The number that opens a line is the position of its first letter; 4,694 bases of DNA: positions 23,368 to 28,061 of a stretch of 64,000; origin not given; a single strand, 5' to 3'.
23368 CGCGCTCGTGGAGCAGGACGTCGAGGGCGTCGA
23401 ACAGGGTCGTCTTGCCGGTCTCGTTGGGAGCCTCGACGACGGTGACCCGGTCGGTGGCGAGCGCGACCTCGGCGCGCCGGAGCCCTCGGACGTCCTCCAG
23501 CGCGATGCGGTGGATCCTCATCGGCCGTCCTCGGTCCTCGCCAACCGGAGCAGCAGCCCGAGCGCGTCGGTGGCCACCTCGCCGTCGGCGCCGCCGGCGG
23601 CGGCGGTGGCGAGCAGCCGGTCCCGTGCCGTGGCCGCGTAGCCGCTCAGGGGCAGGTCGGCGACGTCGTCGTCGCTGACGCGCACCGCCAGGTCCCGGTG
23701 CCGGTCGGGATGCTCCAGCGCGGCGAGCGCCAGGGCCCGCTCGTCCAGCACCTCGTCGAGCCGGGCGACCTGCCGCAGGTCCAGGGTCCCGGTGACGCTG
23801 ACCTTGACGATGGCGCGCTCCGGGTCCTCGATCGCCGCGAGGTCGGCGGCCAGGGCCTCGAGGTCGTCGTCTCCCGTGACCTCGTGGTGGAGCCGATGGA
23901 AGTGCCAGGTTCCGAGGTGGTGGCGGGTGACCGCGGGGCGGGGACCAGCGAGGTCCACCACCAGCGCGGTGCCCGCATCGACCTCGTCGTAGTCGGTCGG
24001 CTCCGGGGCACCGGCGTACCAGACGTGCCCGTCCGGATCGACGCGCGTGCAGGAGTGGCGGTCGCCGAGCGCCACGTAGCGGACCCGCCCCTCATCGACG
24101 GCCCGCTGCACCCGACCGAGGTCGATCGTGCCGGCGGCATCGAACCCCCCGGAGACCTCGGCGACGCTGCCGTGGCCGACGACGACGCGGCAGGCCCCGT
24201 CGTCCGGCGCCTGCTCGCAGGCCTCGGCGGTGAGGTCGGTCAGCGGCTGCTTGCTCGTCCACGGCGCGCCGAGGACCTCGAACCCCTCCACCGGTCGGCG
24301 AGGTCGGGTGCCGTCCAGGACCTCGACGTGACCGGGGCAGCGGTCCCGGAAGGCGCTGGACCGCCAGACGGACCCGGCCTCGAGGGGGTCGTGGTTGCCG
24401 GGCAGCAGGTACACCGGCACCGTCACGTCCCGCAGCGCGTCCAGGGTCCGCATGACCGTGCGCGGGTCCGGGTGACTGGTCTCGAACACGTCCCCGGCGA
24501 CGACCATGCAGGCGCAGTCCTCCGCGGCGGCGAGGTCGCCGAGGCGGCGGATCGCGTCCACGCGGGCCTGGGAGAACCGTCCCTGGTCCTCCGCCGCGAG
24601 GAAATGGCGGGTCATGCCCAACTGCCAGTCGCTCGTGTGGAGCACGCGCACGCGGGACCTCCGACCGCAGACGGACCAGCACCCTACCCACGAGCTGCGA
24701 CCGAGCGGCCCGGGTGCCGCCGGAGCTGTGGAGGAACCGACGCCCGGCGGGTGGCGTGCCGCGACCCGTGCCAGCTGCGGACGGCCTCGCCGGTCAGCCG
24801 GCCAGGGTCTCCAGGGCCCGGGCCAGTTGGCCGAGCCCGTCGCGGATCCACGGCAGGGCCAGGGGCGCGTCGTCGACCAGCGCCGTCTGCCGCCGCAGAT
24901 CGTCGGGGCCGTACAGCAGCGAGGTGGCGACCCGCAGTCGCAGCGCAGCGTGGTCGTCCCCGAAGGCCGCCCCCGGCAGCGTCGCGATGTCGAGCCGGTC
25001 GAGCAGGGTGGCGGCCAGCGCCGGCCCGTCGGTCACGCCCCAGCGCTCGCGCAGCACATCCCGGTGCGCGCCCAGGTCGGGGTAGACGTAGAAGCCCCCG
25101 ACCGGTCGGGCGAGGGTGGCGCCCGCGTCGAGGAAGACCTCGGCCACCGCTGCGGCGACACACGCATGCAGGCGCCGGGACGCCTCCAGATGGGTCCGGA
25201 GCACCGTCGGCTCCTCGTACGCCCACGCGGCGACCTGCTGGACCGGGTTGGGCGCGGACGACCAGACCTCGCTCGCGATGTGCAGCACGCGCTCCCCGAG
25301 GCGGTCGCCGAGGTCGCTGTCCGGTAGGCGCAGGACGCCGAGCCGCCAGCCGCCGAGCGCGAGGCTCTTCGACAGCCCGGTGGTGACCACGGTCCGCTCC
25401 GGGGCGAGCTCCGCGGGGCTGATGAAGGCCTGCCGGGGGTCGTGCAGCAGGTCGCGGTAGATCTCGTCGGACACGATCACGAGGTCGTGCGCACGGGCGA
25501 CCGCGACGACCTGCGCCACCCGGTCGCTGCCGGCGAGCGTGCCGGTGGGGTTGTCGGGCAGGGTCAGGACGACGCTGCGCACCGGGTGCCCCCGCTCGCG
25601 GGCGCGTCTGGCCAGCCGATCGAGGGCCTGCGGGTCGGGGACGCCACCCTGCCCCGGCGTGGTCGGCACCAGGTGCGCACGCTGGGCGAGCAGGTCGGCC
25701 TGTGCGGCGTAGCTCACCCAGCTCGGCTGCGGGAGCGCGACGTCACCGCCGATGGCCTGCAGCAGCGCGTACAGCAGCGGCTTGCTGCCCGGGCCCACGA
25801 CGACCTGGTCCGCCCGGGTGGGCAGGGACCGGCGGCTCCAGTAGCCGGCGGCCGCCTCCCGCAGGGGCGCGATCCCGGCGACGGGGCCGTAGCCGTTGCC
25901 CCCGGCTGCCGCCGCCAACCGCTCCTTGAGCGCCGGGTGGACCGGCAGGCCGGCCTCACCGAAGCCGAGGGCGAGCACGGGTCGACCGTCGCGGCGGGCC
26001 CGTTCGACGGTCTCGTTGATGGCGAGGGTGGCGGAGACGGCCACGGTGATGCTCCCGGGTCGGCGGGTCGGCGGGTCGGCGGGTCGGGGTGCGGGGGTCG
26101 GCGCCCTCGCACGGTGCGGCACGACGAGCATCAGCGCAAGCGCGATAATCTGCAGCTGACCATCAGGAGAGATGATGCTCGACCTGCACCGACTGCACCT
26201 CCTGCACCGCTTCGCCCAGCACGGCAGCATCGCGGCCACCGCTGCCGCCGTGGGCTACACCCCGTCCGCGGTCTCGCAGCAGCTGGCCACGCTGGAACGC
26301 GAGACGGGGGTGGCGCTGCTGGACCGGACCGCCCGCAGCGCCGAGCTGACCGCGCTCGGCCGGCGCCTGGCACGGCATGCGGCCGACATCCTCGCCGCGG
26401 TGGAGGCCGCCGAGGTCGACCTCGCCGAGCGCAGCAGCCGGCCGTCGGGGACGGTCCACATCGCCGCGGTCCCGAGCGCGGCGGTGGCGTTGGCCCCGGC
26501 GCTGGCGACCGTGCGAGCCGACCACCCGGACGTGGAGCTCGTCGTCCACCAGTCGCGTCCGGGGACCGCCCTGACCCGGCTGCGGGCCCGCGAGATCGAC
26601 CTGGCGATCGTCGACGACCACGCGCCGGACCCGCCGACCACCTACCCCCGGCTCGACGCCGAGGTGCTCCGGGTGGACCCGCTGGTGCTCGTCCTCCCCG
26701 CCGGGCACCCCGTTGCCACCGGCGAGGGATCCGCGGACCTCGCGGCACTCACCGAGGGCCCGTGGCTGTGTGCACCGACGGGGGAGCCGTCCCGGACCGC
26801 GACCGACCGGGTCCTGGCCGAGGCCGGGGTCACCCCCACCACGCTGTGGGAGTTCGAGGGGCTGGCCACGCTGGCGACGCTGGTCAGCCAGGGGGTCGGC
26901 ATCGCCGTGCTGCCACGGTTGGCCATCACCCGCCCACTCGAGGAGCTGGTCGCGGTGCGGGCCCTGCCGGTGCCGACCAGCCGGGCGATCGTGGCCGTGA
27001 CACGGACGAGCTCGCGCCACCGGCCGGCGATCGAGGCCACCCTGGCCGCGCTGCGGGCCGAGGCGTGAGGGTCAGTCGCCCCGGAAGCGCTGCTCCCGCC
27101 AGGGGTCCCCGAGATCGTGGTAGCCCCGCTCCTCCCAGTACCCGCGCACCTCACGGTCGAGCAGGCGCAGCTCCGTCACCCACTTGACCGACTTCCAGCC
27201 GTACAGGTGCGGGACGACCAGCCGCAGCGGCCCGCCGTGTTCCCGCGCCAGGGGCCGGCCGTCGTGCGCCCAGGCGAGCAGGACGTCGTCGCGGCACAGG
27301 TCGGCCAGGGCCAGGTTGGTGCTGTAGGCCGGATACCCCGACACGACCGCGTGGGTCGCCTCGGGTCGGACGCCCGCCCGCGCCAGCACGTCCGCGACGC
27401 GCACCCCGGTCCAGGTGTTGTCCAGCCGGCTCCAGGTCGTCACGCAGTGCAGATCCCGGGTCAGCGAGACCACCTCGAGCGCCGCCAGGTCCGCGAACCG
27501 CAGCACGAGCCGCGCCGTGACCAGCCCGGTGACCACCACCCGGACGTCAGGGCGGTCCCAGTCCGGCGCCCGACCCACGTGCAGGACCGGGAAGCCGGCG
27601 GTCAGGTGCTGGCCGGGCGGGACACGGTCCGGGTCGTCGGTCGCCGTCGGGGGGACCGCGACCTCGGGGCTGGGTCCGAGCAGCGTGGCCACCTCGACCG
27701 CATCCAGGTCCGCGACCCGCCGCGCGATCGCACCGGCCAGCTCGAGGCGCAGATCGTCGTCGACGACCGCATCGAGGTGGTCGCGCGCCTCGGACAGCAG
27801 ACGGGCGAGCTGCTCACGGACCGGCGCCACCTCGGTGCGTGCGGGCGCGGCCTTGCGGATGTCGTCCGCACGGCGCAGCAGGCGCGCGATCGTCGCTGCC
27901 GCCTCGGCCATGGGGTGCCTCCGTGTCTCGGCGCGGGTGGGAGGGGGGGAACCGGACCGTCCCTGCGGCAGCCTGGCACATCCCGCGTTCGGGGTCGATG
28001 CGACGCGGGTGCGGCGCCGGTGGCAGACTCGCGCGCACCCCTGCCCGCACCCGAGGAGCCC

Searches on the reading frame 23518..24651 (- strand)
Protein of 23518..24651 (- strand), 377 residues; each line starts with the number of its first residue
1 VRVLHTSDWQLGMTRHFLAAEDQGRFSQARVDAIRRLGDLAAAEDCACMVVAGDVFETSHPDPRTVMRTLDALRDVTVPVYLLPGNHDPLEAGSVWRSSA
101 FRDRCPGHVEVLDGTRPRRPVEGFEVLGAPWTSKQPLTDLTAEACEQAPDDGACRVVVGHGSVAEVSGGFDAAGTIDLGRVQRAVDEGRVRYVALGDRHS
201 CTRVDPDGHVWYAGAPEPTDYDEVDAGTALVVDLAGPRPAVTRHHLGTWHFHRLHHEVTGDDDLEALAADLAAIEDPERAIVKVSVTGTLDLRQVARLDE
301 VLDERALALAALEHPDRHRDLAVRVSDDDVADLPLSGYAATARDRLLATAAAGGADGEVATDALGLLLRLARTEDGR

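Call 63: search_protein_families(library=pfam, proteins=[window:23518-24651:-], max_evalue=0.001)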
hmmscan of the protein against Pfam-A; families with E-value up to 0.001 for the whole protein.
window:23518-24651:- (377 aa): 1 family
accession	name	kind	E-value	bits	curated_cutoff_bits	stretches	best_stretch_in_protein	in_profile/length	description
PF00149.33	Metallophos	-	6.5e-09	36.9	21.5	1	1-107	1-78/191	Calcineurin-like phosphoesterase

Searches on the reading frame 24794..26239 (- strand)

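Call 7: search_protein_families(library=pfam, proteins=[window:24794-26239:-], max_evalue=0.001)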
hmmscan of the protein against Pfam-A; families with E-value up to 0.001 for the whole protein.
window:24794-26239:- (481 aa): 1 family
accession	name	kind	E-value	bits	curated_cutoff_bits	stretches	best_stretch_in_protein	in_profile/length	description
PF00155.27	Aminotran_1_2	-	2.8e-38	132.5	19.7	1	103-438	25-347/361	Aminotransferase class I and II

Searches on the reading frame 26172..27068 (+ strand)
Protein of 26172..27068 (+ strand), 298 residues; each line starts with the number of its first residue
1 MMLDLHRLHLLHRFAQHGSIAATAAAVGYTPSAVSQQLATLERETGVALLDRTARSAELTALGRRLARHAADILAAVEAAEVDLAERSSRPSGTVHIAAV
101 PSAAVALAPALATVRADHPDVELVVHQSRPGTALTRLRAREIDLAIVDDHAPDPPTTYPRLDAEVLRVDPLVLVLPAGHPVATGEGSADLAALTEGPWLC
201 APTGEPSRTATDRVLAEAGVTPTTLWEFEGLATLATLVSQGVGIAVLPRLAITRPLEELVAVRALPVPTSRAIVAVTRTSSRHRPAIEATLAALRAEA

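Call 7: search_protein_families(library=pfam, proteins=[window:26172-27068:+], max_evalue=0.001)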
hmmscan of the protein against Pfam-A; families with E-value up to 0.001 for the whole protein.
window:26172-27068:+ (298 aa): 2 families
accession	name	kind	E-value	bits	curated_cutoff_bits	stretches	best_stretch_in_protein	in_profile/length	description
PF03466.25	LysR_substrate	-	2.2e-40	138.7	28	1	90-297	3-207/209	LysR substrate binding domain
PF00126.33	HTH_1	-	3.6e-15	56.1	26.6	1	5-64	1-60/60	Bacterial regulatory helix-turn-helix protein, lysR family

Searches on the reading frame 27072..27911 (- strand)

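Call 63: search_protein_families(library=pfam, proteins=[window:27072-27911:-], max_evalue=0.001)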
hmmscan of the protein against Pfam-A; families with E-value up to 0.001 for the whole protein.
window:27072-27911:- (279 aa): 1 family
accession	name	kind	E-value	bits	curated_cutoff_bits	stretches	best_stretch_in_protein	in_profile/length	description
PF00174.25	Oxidored_molyb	-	5.7e-40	137.1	24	1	116-259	5-169/169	Oxidoreductase molybdopterin binding domain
